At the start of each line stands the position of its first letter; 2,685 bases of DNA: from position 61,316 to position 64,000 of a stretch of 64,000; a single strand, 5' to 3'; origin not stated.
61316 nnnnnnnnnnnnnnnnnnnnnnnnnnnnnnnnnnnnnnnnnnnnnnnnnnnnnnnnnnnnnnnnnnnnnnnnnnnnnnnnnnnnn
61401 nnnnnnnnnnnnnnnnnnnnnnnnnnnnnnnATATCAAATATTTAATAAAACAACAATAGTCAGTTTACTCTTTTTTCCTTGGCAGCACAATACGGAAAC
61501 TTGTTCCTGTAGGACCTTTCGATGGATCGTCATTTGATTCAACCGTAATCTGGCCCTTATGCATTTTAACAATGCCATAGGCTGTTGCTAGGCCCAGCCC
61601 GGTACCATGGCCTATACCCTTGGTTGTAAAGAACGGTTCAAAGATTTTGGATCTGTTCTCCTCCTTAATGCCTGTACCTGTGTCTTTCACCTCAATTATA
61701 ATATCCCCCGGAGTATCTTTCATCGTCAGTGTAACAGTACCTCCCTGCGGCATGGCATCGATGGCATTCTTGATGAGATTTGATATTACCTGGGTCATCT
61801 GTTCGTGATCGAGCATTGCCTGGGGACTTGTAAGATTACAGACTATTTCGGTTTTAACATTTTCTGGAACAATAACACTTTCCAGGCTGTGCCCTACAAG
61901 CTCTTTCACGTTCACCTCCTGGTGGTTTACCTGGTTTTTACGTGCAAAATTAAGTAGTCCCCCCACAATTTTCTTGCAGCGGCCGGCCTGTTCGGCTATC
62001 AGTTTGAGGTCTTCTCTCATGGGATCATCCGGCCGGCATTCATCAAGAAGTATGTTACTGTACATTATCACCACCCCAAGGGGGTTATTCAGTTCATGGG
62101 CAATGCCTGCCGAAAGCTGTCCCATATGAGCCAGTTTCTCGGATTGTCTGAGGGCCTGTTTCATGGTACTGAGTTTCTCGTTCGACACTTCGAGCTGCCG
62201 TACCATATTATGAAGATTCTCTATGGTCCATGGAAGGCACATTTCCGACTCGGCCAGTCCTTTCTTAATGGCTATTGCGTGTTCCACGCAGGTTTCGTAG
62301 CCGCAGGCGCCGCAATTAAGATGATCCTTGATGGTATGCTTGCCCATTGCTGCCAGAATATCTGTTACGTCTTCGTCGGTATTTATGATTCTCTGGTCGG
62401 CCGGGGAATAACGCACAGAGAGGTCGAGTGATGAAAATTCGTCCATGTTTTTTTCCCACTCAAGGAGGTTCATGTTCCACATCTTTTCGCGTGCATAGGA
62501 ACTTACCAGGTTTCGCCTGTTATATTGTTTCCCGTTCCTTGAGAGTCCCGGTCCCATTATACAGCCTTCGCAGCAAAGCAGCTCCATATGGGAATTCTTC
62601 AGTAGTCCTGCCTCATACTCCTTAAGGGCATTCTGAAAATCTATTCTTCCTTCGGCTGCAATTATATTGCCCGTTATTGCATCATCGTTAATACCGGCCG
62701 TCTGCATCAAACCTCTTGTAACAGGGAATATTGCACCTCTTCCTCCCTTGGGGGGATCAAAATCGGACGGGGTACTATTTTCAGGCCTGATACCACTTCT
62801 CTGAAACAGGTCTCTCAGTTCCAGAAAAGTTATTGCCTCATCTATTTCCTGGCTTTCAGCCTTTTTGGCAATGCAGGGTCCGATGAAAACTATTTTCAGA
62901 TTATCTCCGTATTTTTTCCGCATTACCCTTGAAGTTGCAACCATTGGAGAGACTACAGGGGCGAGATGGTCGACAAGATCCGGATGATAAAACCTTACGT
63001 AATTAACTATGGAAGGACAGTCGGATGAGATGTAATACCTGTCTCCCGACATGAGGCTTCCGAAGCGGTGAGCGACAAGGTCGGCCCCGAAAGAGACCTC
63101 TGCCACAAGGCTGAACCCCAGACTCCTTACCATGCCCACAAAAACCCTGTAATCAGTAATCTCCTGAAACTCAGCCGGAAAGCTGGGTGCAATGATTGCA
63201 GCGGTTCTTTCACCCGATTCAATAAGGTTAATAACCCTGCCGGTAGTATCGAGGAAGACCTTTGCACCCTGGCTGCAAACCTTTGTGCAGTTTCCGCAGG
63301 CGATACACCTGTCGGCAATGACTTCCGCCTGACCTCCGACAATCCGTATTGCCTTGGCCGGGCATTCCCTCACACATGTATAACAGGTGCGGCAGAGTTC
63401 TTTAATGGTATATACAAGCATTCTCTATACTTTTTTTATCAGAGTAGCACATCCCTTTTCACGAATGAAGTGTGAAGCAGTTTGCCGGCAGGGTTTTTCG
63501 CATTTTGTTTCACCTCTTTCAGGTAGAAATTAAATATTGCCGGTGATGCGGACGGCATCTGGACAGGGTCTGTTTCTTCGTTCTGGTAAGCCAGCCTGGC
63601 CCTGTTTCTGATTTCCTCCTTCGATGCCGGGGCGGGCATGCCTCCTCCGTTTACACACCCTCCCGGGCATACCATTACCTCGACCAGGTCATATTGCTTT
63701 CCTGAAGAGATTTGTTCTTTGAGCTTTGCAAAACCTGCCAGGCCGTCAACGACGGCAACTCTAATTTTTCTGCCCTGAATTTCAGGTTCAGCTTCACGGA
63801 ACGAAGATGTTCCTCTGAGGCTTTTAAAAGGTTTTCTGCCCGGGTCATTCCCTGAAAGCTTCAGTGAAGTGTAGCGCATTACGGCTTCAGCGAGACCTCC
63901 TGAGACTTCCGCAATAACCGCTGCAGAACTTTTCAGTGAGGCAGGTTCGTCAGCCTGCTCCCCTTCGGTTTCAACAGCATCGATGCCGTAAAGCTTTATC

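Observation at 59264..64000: hydA, sensor-kinase, REC, REC-kinase and rex form one minus-strand unit: a possible H2- and NADH-sensing phosphorelay with no DNA-binding response regulator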

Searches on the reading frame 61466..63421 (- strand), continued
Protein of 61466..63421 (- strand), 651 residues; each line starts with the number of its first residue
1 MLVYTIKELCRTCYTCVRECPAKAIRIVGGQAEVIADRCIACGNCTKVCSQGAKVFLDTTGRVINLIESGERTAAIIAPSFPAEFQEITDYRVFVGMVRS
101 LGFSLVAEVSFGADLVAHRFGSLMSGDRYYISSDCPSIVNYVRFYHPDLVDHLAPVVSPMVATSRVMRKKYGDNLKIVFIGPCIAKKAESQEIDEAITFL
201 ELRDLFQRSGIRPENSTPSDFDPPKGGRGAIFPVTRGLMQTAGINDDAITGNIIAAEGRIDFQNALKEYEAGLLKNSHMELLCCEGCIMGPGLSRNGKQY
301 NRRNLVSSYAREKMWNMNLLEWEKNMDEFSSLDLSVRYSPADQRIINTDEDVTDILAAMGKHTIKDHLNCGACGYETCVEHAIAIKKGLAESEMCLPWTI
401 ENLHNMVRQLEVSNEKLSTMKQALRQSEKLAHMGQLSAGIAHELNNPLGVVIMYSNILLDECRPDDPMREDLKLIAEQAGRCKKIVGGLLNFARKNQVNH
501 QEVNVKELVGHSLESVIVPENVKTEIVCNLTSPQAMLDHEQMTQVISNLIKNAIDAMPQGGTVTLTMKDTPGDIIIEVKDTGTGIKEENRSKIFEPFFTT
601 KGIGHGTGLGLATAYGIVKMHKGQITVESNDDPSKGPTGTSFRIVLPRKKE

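Call 71: predict_structure(alignment_id=A3)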
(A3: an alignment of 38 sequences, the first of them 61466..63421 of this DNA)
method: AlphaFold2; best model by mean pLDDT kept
length: 651 residues; sequences in the alignment: 38
mean_pLDDT: 63.9   pTM: 0.47
mean pLDDT of the five models: 63.9, 62.9, 59.9, 58.0, 57.4
residues with pLDDT >= 90: 99; 70-90: 199; 50-70: 139; < 50: 214
segments of 3 or more residues with pLDDT < 50: 1-57, 247-261, 275-300, 339-348, 370-376, 388-390, 393-450, 480-496, 596-608
pLDDT, mean of each block of 10 residues (from residue 1): 26 24 27 33 30 44 88 89 83 95 92 81 60 52 58 68 91 92 59 81 90 92 78 55 53 41 53 50 42 36 69 83 90 67 41 71 56 51 57 48 40 37 29 29 40 57 76 60 45 48 89 86 91 85 86 82 93 91 78 52 44 71 84 84 85 43
secondary structure, 60 per line:
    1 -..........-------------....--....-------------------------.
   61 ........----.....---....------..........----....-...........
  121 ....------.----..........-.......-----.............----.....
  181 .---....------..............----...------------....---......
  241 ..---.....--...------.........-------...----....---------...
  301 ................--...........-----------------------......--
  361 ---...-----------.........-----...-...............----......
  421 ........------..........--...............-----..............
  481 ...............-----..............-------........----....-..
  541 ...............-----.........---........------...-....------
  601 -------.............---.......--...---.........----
elements in order (helices of 4 or more, strands of 3 or more residues): H2-11 E25-28 E31-34 H60-68 E73-77 H81-84 H91-100 E105-108 H110-124 H136-145 H147-152 H159-171 E176-181 H185-188 E195-198 H199-208 H228-231 H235-242 H246-250 E253-255 H262-270 E278-280 H285-288 H298-316 H319-329 H353-358 H378-386 H396-410 H415-428 H435-444 H447-461 H467-495 E501-504 H505-514 E522-529 E534-537 H539-555 E561-569 E573-580 H591-594 H608-620 E624-630 E639-647
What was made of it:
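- The structure model was of low confidence (pLDDT 63.9, call 71), so the linker geometry is not established.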

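Call 74: fold_search(model_id=the predicted structure, library=pdb)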
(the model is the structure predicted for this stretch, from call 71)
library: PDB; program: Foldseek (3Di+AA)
matches with E <= 10: 899; with E <= 0.001: 416
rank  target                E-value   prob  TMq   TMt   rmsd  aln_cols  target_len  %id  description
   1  9jfj_A                2.0e-17  1.00  0.23  0.61  11.1       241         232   30  Crystal structure of the cytoplasmic domain of ZraS in ADP-bound form (released 2025-03-26)
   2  9jfj_B                2.8e-17  1.00  0.23  0.62  16.8       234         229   32  Crystal structure of the cytoplasmic domain of ZraS in ADP-bound form (released 2025-03-26)
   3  4u7o_A                5.2e-16  1.00  0.22  0.56  11.7       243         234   27  Active histidine kinase bound with ATP (released 2015-09-02)
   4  9jfj_C                6.1e-16  1.00  0.23  0.63  12.1       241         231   30  Crystal structure of the cytoplasmic domain of ZraS in ADP-bound form (released 2025-03-26)
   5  9jfj_D                1.1e-15  1.00  0.23  0.59  17.1       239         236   30  Crystal structure of the cytoplasmic domain of ZraS in ADP-bound form (released 2025-03-26)
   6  4zki_A                1.2e-15  1.00  0.22  0.57  11.8       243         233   28  The crystal structure of Histidine Kinase YycG with ADP (released 2016-05-04)
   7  5idj                  1.3e-15  1.00  0.23  0.57  13.3       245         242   35  Bifunctional histidine kinase CckA (domains DHp-CA) in complex with ADP/Mg2+ (released 2016-10-05)
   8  5c93_A                1.4e-15  1.00  0.22  0.58  11.5       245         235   26  Histidine kinase with ATP (released 2016-07-27)
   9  6rgz_A                5.6e-15  1.00  0.22  0.58  12.5       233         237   25  Revisiting pH-gated conformational switch. Complex HK853-RR468 pH 6.5 (released 2020-02-19)
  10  4jav_B                5.6e-15  1.00  0.22  0.56  15.6       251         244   25  Structural basis of a rationally rewired protein-protein interface (HK853wt and RR468mutant V13P, L14I, I17M and N21V) (released 2013-09-04)
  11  4jav_A                6.0e-15  1.00  0.22  0.56  18.2       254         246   25  Structural basis of a rationally rewired protein-protein interface (HK853wt and RR468mutant V13P, L14I, I17M and N21V) (released 2013-09-04)
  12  4jas_A                7.8e-15  1.00  0.22  0.58  12.4       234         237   25  Structural basis of a rationally rewired protein-protein interface (HK853mutant A268V, A271G, T275M, V294T and D297E a (released 2013-09-04)
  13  6rh8_A                9.2e-15  1.00  0.22  0.58  13.6       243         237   25  Revisiting pH-gated conformational switch. Complex HK853 mutant H260A -RR468 mutant D53A pH 5.3 (released 2020-02-19)
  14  6rh7_A                1.3e-14  1.00  0.22  0.57  12.5       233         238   25  Revisiting pH-gated conformational switch. Complex HK853 mutant H260A -RR468 mutant D53A pH 7.5 (released 2020-02-19)
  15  6rh0_B                1.7e-14  1.00  0.23  0.59  12.4       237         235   26  Revisiting pH-gated conformational switch. Complex HK853-RR468 pH 5.5 (released 2020-02-19)
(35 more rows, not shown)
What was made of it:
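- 61466..63421 (-): HydS-HK: a putative sensory [FeFe]-hydrogenase fused to a histidine kinase. Order of parts: 2x[4Fe-4S] ferredoxin domain, H-cluster domain, Cx2Cx4Cx16C Fe-S motif, then HisKA and HATPase_c about 47 residues after the last Cys, with no PAS domain between. Foldseek of a low-confidence model also finds CpI (call 74).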

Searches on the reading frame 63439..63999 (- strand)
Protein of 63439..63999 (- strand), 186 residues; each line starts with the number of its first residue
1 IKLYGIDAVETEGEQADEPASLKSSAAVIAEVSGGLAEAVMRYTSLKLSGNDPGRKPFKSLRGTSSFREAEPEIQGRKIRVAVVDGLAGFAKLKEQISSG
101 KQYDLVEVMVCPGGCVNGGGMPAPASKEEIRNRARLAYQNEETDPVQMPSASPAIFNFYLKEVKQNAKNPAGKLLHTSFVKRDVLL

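Call 5: search_protein_families(library=pfam, proteins=[window:63439-63999:-], max_evalue=0.01)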
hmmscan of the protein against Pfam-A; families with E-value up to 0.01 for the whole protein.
window:63439-63999:- (186 aa): 2 families
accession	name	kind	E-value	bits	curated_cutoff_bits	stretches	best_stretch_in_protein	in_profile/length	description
PF02906.19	Fe_hyd_lg_C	-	3.3e-17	63.4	22.1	1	1-119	161-245/245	Iron only hydrogenase large subunit, C-terminal domain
PF02256.22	Fe_hyd_SSU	-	0.0088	16.5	24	0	128-182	2-56/56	Iron hydrogenase small subunit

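Call 6: search_protein_families(library=ncbifam, proteins=[window:63439-63999:-], max_evalue=0.01)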
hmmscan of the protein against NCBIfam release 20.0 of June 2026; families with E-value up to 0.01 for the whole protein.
window:63439-63999:- (186 aa): 5 families
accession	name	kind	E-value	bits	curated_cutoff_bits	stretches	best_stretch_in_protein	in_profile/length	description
NF040763.1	FeFe_hydrog_A6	exception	1.8e-36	125.7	765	1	1-182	388-571/571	NADH-dependent [FeFe] hydrogenase, group A6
TIGR02512.1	FeFe_hydrog_A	subfamily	1.5e-26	93.2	405.95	1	1-123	250-374/375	[FeFe] hydrogenase, group A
NF040762.1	Hydr_FeFe_Clost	exception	4.7e-23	81.6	900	1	1-179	387-571/572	ferredoxin hydrogenase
TIGR04105.1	FeFe_hydrog_B1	subfamily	9.9e-07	27.8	450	1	75-121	411-458/462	monomeric [FeFe] hydrogenase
NF010311.1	PRK13748.1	subfamily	0.0081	15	600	1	71-162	90-179/560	mercury(II) reductase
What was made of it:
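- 63439..64000 (-): 3' end (186 codons) of hydA, the H-cluster subunit of a HydABC-type [FeFe]-hydrogenase. The rest of hydA, plus hydB and hydC, lies beyond the window end. Pfam Fe_hyd_lg_C 3.3e-17; NCBIfam FeFe_hydrog_A6 1.8e-36 over model positions 388-571 (calls 5, 6).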
